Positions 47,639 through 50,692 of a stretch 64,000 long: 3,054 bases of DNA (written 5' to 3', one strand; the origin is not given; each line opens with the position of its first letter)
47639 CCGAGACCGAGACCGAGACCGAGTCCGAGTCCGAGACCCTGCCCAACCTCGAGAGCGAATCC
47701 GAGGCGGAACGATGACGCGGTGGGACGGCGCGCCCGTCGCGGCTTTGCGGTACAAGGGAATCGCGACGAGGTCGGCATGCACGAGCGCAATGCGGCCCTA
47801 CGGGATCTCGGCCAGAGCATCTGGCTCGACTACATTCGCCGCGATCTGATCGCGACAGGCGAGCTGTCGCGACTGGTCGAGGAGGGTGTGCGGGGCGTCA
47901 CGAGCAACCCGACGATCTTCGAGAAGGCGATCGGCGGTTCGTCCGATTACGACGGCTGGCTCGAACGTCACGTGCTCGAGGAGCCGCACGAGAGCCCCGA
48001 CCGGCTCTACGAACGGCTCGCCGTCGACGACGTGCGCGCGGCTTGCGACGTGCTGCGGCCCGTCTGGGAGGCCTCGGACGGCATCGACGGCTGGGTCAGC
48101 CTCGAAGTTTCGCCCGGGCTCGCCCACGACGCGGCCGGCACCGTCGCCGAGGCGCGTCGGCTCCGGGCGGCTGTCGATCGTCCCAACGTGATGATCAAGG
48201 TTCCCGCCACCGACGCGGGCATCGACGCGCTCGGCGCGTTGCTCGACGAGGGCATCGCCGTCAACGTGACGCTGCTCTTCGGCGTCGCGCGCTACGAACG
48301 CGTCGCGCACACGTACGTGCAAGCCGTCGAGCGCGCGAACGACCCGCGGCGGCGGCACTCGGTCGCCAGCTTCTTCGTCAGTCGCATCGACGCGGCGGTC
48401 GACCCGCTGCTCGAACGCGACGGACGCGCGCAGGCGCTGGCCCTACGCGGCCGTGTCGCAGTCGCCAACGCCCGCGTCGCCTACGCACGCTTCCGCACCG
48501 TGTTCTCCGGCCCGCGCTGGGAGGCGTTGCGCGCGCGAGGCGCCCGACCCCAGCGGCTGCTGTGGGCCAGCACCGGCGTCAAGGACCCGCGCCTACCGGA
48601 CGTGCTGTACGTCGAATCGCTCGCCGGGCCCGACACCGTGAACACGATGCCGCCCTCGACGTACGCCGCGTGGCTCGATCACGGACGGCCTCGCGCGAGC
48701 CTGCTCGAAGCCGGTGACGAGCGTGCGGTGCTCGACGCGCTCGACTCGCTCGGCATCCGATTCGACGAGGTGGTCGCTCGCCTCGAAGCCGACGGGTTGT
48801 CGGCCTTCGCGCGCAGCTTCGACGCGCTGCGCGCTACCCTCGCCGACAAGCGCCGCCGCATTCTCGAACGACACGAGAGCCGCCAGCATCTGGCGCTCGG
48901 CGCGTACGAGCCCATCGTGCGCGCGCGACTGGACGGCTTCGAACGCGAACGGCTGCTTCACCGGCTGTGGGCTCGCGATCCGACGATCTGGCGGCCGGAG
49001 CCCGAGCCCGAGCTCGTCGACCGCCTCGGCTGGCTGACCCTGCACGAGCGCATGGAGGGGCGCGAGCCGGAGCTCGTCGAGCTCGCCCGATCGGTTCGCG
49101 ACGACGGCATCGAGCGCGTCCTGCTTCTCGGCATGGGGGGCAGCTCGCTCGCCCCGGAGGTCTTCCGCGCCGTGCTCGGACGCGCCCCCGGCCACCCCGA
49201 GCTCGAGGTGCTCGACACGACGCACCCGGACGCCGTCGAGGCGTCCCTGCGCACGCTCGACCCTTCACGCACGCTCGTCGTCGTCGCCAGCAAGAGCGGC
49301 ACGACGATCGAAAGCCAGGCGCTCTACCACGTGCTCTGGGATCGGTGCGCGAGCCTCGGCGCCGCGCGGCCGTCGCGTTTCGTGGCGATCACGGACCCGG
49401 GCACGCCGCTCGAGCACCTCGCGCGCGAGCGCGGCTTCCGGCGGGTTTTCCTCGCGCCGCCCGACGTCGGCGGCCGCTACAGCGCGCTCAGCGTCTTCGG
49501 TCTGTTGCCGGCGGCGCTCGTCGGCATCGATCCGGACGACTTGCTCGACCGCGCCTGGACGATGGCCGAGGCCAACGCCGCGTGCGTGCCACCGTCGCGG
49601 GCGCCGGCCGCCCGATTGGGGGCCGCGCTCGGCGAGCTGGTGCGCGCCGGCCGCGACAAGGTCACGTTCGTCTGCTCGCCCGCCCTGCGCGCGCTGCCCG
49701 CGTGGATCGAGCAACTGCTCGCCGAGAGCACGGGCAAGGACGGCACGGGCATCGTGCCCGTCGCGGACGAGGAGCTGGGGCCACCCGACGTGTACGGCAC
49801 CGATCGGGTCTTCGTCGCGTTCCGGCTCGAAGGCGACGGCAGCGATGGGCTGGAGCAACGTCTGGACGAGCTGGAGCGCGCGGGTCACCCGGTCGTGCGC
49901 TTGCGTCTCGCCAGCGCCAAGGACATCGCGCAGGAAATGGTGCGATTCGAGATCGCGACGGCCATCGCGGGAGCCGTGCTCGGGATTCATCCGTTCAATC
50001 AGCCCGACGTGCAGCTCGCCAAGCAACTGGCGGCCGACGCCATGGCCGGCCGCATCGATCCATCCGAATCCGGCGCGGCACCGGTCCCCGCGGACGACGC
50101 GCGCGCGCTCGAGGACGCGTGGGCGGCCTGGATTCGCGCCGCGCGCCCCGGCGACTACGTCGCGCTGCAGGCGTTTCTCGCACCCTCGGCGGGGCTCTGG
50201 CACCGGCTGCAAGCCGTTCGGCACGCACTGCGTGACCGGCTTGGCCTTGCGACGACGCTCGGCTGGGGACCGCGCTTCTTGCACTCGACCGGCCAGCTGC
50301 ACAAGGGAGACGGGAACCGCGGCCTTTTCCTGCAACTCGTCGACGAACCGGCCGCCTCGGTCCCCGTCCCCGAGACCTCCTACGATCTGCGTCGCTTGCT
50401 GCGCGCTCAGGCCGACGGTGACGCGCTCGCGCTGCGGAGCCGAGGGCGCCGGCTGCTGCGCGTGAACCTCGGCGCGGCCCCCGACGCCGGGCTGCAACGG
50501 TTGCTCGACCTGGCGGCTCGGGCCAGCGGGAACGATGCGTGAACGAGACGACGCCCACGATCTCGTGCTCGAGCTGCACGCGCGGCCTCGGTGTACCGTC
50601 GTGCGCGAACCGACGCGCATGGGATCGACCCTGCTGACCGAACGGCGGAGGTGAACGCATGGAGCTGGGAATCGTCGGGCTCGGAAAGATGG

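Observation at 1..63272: Twelve copies of a period-6 (NCS-GAG)n array fill almost every long intergenic gap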

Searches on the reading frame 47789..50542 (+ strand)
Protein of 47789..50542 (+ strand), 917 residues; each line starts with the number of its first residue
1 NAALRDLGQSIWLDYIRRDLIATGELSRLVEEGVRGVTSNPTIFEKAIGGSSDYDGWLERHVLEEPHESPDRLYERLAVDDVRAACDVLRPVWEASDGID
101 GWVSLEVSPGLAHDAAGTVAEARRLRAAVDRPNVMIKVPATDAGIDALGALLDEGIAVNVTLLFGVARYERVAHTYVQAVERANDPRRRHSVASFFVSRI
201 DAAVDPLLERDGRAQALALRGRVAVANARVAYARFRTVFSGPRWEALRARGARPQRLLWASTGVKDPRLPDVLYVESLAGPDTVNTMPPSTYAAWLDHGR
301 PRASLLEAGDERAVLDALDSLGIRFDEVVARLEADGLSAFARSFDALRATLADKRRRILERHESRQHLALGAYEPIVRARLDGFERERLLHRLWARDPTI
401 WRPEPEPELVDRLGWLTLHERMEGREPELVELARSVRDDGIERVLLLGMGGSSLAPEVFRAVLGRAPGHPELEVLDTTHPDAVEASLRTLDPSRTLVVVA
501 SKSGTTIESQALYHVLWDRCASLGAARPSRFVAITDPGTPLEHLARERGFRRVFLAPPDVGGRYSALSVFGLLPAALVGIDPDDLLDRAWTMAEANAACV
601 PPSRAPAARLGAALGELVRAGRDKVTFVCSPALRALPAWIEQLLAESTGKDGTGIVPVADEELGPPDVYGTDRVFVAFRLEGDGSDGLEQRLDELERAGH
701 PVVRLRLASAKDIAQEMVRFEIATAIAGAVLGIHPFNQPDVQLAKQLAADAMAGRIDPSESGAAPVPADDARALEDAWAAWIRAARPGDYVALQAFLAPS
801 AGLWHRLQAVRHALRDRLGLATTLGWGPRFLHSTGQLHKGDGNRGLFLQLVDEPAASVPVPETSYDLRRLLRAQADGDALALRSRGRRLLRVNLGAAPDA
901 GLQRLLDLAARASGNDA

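Call 25: find_homologous_proteins(query=window:47789-50542:+, max_evalue=1e-50)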
Query window:47789-50542:+ (917 aa): 7999 proteins with E <= 1e-50 among 8000 candidates; the best 120 are listed.
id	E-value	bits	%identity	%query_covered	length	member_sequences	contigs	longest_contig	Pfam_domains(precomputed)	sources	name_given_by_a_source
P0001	0.0e+0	2021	100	100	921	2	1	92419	PF00923.26,PF00342.25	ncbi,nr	ncbi:MAG: bifunctional transaldolase/phosoglucose isomerase [Myxococcota bacterium]|nr:bifunctional 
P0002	0.0e+0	1126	60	99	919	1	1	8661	PF00923.26,PF00342.25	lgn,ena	-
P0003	0.0e+0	1125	60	98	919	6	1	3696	PF00923.26,PF00342.25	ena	-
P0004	0.0e+0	1115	60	99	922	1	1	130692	PF00923.26,PF00342.25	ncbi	-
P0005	0.0e+0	1107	60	98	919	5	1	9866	PF00923.26,PF00342.25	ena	-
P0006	0.0e+0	1100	58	98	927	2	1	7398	PF00923.26,PF00342.25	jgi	-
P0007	0.0e+0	1097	59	98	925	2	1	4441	PF00923.26,PF00342.25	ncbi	-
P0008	0.0e+0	1094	59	99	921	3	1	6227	PF00923.26,PF00342.25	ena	-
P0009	0.0e+0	1094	58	99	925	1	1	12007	PF00923.26,PF00342.25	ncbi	-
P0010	0.0e+0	1091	59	97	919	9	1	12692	PF00923.26,PF00342.25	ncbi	-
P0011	0.0e+0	1090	59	98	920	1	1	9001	PF00923.26,PF00342.25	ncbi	ncbi:MAG: bifunctional transaldolase/phosoglucose isomerase [Candidatus Methylomirabilales bacterium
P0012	0.0e+0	1088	58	98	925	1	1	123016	PF00923.26,PF00342.25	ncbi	-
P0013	0.0e+0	1085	58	98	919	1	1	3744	PF00923.26,PF00342.25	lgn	-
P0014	0.0e+0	1081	57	98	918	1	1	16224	PF00923.26,PF00342.25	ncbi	ncbi:MAG: bifunctional transaldolase/phosoglucose isomerase [Candidatus Bipolaricaulia bacterium]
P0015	0.0e+0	1078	58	98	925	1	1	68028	PF00923.26,PF00342.25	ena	-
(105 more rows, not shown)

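Call 26: find_encoding_contigs(protein=P0001, flank=10000, max_places=6)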
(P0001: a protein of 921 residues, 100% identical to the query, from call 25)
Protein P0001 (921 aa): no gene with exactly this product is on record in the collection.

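Call 27: list_cluster_members(proteins=[P0001])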
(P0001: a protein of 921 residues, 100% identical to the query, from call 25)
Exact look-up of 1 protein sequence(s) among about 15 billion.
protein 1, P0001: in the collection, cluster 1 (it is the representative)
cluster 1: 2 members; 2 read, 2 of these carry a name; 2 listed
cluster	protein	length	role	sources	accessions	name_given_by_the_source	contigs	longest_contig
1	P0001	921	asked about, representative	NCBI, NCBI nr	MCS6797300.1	MAG: bifunctional transaldolase/phosoglucose isomerase [Myxococcota bacterium] | bifunctional transaldolase/phosoglucose isomerase [Myxococcota bacterium]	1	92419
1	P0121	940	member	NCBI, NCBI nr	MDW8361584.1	MAG: bifunctional transaldolase/phosoglucose isomerase [Myxococcales bacterium] | bifunctional transaldolase/phosoglucose isomerase [Myxococcales bacterium]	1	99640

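Call 40: find_encoding_contigs(protein=P0004, flank=10000, max_places=3)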
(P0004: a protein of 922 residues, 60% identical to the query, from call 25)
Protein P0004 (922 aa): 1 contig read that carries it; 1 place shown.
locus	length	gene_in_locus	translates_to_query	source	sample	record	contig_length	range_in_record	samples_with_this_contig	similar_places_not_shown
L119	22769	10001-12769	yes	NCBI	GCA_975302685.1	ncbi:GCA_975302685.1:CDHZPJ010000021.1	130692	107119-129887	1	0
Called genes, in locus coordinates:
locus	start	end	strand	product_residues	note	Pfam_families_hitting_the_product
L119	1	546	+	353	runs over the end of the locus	PF16930:Porin_5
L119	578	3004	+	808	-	PF14522:Cytochrome_C7 (faint), PF14537:Cytochrom_c3_2 (faint)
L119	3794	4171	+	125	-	PF20409:SnoaL_5 (weak), PF12680:SnoaL_2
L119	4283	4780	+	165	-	PF11138:DUF2911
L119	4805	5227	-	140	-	PF07681:DoxX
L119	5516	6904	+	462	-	PF07992:Pyr_redox_2, PF13738:Pyr_redox_3 (weak), PF00070:Pyr_redox, PF02852:Pyr_redox_dim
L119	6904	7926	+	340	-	PF00480:ROK, PF01869:BcrAD_BadFG (faint)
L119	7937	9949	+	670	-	PF00456:Transketolase_N, PF02779:Transket_pyr, PF02780:Transketolase_C, PF22613:Transketolase_C_1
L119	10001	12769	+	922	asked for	PF00923:TAL_FSA, PF00342:PGI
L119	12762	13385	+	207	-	PF00702:Hydrolase, PF13419:HAD_2 (weak)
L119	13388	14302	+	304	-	PF03446:NAD_binding_2, PF00393:6PGD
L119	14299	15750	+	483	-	PF00479:G6PD_N, PF02781:G6PD_C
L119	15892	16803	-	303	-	PF06727:DUF1207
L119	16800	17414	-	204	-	PF22029:PhyR_sigma2 (weak), PF04542:Sigma70_r2, PF08281:Sigma70_r4_2, PF04545:Sigma70_r4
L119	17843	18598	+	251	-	PF01182:Glucosamine_iso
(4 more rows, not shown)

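Call 41: find_encoding_contigs(protein=P0012, flank=10000, max_places=3)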
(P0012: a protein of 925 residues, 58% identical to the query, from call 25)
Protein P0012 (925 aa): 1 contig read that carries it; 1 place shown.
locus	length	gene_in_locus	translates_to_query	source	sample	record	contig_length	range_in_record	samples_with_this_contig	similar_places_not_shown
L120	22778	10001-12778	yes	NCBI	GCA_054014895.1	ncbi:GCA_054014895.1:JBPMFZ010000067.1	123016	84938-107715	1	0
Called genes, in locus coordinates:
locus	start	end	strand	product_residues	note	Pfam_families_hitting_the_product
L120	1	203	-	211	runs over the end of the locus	PF01022:HTH_5, PF01047:MarR (weak), PF08279:HTH_11 (weak), PF09339:HTH_IclR, PF12802:MarR_2, PF12840:HTH_20, PF13404:HTH_AsnC-type (weak), PF13412:HTH_24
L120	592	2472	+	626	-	PF01541:GIY-YIG, PF27096:UvrC_M, PF02151:UVR, PF22920:UvrC_RNaseH, PF08459:UvrC_RNaseH_dom, PF00633:HHH (faint), PF12826:HHH_2 (weak), PF14520:HHH_5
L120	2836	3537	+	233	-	PF06026:Rib_5-P_isom_A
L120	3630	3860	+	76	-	PF00403:HMA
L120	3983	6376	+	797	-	PF00403:HMA, PF00122:E1-E2_ATPase, PF00702:Hydrolase, PF08282:Hydrolase_3 (faint)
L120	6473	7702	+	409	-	PF13527:Acetyltransf_9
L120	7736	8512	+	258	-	PF00106:adh_short, PF01370:Epimerase (weak), PF08659:KR (weak), PF13561:adh_short_C2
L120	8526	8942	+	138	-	PF04134:DCC1-like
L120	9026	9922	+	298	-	PF04784:DUF547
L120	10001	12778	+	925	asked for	PF00923:TAL_FSA, PF00342:PGI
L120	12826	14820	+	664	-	PF00723:Glyco_hydro_15, PF22422:MGH1-like_GH (faint)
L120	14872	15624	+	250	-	PF23023:Anti-Pycsar_Apyc1, PF00753:Lactamase_B (weak), PF12706:Lactamase_B_2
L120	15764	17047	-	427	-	PF12832:MFS_1_like (faint), PF00083:Sugar_tr, PF07690:MFS_1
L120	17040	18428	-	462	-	PF00753:Lactamase_B (weak), PF00581:Rhodanese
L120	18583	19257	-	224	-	PF01022:HTH_5, PF12802:MarR_2 (faint), PF12840:HTH_20, PF24033:DUF7342 (faint), PF00581:Rhodanese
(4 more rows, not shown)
